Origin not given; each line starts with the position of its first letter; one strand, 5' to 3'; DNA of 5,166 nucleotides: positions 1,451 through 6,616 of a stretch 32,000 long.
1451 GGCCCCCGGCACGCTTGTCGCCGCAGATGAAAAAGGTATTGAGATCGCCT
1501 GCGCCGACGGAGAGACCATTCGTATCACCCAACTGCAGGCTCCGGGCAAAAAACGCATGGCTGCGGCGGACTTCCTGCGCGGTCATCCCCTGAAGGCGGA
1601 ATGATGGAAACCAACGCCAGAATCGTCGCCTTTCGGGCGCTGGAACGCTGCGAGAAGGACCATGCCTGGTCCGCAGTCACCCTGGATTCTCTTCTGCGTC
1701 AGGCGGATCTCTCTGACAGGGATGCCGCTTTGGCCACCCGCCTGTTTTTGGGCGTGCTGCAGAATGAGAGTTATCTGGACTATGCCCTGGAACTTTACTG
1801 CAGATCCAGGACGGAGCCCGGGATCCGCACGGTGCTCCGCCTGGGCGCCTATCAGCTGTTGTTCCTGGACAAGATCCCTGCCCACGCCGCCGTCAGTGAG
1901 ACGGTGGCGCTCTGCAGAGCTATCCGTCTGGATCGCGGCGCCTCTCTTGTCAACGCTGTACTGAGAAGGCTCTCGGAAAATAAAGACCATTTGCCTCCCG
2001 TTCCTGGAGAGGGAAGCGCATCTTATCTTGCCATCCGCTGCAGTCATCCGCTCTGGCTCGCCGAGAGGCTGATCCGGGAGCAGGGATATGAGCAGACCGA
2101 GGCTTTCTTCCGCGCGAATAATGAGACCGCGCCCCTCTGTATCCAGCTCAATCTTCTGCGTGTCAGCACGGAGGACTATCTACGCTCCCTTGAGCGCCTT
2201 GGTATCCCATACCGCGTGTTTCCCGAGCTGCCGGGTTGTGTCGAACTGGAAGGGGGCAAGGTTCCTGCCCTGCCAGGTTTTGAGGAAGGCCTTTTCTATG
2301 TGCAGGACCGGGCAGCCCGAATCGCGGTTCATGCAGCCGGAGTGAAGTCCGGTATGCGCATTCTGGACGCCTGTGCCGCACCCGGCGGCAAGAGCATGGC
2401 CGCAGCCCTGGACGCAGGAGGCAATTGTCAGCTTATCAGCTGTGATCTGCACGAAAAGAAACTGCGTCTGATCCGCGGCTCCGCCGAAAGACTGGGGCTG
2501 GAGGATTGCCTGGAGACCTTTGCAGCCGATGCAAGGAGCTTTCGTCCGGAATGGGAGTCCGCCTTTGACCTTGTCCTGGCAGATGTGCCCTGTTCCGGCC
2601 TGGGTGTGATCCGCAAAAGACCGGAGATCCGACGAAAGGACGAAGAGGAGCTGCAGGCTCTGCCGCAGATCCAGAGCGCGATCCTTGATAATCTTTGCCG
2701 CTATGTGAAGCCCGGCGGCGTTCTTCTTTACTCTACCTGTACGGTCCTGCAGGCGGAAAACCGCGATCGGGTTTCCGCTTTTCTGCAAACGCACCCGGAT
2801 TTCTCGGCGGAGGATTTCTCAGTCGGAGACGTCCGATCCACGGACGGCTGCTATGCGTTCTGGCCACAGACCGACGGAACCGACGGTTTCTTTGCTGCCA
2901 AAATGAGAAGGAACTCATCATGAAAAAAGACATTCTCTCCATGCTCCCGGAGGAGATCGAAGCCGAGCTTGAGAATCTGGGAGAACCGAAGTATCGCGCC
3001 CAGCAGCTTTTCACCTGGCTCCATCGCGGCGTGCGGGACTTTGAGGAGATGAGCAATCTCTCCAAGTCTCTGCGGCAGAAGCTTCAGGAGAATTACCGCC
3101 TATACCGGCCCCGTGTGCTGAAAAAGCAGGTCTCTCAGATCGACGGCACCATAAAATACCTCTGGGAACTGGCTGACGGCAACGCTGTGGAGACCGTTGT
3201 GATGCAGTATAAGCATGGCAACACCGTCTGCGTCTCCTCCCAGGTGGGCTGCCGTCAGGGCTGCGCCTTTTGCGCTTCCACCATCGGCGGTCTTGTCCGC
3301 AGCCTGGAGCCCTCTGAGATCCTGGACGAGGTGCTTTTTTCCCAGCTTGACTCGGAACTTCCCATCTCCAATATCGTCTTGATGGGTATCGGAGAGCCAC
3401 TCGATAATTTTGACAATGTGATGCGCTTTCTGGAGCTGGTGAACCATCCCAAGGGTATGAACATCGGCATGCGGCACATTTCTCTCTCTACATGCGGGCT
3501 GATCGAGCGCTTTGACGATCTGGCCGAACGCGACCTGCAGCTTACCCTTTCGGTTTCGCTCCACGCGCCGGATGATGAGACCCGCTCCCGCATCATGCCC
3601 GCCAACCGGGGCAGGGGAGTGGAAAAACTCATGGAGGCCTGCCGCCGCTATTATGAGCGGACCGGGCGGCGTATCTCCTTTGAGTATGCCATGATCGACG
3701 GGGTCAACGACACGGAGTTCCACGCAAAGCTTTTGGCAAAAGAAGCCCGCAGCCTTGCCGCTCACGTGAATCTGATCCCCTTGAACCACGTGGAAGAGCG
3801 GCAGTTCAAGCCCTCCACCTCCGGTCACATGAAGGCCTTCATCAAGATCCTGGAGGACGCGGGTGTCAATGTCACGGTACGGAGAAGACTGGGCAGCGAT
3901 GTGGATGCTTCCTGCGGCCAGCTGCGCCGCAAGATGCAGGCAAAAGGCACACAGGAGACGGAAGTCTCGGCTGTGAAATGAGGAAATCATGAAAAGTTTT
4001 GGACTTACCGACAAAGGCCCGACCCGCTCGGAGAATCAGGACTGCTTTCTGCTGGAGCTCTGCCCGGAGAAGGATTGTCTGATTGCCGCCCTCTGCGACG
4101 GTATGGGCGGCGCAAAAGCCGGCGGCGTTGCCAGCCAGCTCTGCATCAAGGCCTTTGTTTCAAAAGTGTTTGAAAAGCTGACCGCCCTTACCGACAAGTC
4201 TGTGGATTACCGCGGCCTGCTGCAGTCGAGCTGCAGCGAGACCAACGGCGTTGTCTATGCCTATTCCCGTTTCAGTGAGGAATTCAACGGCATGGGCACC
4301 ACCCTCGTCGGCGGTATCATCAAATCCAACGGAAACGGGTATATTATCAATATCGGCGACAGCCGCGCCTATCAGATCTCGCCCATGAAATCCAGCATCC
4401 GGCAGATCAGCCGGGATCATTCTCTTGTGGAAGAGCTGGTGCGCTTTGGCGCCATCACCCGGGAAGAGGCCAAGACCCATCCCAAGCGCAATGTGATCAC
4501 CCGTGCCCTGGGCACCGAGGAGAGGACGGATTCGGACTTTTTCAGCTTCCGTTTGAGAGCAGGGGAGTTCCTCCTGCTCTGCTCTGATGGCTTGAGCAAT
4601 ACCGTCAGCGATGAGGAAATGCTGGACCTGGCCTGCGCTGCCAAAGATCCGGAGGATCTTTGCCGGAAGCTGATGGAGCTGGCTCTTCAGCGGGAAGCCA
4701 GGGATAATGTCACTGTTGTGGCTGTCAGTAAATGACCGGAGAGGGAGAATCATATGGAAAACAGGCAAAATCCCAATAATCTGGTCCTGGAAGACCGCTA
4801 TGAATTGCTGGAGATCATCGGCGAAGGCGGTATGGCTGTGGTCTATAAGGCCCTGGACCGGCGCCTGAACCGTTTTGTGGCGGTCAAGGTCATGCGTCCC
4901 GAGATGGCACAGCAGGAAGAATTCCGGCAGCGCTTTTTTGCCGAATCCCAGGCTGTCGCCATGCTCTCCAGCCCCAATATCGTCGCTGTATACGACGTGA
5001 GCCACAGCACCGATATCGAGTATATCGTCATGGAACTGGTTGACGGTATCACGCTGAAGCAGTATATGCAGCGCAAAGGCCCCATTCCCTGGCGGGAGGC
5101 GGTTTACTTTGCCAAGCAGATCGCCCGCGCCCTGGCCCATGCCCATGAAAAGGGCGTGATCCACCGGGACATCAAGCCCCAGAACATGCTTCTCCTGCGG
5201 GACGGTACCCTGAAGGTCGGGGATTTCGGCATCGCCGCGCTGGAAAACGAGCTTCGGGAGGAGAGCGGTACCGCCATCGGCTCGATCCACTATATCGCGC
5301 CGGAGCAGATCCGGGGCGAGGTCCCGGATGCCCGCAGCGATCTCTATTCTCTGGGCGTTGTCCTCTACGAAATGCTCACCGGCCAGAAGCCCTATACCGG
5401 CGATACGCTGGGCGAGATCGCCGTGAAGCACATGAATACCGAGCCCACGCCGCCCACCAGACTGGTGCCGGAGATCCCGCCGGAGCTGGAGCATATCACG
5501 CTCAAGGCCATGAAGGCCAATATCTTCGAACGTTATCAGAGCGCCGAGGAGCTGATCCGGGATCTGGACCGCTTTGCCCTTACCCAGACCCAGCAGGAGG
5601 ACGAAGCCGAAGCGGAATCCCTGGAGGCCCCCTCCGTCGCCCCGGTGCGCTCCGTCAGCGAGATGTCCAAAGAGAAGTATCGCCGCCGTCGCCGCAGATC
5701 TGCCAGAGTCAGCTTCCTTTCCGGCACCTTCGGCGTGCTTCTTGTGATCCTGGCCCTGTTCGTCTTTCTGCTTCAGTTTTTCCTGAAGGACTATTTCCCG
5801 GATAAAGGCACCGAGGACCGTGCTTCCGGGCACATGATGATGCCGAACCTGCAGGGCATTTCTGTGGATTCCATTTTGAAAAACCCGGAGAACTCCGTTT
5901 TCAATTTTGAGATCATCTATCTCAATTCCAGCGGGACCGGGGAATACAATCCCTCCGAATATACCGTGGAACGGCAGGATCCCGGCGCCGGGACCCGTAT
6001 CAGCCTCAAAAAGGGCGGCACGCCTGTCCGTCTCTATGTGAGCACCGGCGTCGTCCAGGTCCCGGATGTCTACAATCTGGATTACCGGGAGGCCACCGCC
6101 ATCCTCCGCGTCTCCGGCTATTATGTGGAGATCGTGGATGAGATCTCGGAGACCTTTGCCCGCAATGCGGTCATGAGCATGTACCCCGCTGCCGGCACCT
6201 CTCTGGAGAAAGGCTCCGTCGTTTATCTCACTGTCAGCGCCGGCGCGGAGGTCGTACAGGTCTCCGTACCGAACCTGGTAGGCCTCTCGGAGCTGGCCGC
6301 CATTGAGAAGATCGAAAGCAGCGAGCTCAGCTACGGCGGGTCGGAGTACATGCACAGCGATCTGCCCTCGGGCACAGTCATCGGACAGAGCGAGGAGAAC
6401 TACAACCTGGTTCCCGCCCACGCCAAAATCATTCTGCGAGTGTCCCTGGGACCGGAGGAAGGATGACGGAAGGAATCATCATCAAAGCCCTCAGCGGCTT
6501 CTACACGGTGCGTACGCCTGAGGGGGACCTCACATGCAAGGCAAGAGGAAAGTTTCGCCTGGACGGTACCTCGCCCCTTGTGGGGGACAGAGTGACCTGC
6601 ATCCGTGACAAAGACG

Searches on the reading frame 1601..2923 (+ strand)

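Call 82: search_protein_families(library=pfam, proteins=[window:1601-2923:+], max_evalue=0.00001)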
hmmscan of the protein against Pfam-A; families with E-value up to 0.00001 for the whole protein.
window:1601-2923:+ (440 aa): 4 families
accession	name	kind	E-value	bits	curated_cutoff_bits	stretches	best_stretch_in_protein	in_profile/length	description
PF01189.24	Methyltr_RsmB-F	-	3.5e-43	148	27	1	251-436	9-199/199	16S rRNA methyltransferase RsmB/F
PF01029.23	NusB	-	3e-28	99.3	23.1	1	5-125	2-132/133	NusB family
PF22458.1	RsmF-B_ferredox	-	1.5e-14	54.3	27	1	149-218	1-69/74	Methyltr_RsmF/B-like, ferredoxin-like domain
PF13847.12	Methyltransf_31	-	4.7e-09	36.5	27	1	249-384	2-116/145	Methyltransferase domain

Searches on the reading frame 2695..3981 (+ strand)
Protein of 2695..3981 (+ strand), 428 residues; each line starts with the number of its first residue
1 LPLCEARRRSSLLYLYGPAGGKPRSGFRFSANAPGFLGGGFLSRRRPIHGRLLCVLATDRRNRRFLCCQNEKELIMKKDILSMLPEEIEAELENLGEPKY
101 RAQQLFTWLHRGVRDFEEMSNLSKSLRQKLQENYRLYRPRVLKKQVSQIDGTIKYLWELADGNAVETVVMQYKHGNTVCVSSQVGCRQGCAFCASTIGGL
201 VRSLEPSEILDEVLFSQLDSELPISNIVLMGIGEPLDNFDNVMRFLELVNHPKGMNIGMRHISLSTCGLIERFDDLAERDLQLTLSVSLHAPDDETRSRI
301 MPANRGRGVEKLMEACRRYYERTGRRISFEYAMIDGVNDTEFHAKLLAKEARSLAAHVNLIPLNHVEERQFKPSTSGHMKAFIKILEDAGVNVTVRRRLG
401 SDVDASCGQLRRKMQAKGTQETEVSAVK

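Call 82: search_protein_families(library=pfam, proteins=[window:2695-3981:+], max_evalue=0.00001)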
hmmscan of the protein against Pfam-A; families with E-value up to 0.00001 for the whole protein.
window:2695-3981:+ (428 aa): 2 families
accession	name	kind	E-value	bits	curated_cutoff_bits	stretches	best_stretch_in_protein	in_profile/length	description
PF04055.27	Radical_SAM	-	3.5e-20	73.3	29.5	1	181-343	2-160/166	Radical SAM superfamily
PF21016.3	RlmN_N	-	6.4e-16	58.3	24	1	79-133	2-57/60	Ribosomal RNA large subunit methyltransferase N-terminal domain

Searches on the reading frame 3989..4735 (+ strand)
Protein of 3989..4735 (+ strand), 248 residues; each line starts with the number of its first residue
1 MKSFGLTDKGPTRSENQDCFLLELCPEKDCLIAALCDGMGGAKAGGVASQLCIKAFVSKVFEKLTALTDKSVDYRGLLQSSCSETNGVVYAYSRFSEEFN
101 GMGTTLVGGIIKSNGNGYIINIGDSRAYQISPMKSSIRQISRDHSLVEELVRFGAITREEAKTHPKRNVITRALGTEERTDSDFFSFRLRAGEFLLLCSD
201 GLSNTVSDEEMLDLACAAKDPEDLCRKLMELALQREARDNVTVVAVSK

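Call 82: search_protein_families(library=pfam, proteins=[window:3989-4735:+], max_evalue=0.00001)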
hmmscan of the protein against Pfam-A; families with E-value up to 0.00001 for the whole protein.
window:3989-4735:+ (248 aa): 3 families
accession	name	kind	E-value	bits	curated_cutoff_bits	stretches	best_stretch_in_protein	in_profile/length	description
PF13672.11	PP2C_2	-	4.3e-13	49.7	24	1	13-211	9-183/209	Protein phosphatase 2C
PF00481.26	PP2C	-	1.5e-09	38.3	20.3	0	193-241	203-255/255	Protein phosphatase 2C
PF07228.17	SpoIIE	-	1.2e-07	32.3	25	1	165-246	96-189/192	Stage II sporulation protein E (SpoIIE)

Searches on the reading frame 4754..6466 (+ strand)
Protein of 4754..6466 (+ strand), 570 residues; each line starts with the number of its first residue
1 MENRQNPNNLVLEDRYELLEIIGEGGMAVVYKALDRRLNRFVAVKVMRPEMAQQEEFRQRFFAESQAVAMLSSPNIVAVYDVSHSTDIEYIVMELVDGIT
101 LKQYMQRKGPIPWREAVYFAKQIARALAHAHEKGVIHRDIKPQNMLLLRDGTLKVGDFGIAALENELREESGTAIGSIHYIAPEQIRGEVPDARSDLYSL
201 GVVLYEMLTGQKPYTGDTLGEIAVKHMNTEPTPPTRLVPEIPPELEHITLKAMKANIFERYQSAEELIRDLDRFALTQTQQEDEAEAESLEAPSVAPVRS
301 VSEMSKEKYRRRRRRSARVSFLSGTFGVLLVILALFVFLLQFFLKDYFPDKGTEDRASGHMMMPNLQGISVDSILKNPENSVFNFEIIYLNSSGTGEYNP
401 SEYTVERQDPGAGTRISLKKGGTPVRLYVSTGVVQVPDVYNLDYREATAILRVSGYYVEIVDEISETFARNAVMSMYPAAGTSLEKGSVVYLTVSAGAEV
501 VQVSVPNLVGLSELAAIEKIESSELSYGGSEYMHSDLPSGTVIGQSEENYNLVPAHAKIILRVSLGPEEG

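Call 82: search_protein_families(library=pfam, proteins=[window:4754-6466:+], max_evalue=0.00001)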
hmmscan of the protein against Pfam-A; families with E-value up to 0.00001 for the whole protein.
window:4754-6466:+ (570 aa): 4 families
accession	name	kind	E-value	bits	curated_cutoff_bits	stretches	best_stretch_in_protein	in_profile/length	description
PF00069.31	Pkinase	-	3.3e-54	184.5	31.7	1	16-262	1-253/263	Protein kinase domain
PF07714.23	PK_Tyr_Ser-Thr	-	1.5e-39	136.3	23.1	1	18-261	3-249/258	Protein tyrosine and serine/threonine kinase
PF03793.24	PASTA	-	6.3e-29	100.2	23.2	2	434-495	1-63/64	PASTA domain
PF03109.22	ABC1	-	8e-07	28.9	22.9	0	70-162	129-215/244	ABC1 atypical kinase-like domain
